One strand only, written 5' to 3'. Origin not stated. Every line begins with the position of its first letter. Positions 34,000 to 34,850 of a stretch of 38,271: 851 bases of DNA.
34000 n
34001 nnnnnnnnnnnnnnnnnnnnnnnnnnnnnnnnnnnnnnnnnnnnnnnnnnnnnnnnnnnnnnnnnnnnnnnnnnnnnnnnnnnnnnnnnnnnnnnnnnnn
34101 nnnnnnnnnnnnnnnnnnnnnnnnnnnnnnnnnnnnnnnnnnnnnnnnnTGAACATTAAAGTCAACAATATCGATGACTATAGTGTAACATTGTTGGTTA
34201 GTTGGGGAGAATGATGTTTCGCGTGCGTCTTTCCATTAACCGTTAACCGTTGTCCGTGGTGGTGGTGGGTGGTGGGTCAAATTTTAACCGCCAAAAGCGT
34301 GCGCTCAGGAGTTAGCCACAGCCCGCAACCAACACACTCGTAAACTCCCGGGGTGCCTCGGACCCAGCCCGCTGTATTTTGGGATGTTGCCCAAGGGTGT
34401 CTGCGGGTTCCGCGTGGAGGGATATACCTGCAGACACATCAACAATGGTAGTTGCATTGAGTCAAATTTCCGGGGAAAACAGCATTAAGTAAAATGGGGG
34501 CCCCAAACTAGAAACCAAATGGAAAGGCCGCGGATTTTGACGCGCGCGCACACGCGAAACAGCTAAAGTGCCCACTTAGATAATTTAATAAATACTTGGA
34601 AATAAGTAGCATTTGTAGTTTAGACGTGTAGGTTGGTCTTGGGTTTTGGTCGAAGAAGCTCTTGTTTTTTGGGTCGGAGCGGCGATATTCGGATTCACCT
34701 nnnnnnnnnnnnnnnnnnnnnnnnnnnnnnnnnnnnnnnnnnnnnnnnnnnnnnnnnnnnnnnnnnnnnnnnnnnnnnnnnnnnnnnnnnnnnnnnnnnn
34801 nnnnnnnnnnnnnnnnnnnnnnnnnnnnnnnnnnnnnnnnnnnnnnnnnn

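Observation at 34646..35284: Short type-1 rhodopsin with F-S-D at the DTD positions: schizorhodopsin-like, variant of the FSE motif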

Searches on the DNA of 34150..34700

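Call 24: search_rna_families(source=window, start=34150, end=34700, threshold=evalue, max_evalue=1)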
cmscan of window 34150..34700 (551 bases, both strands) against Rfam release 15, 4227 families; matches with E-value up to 1: 0.
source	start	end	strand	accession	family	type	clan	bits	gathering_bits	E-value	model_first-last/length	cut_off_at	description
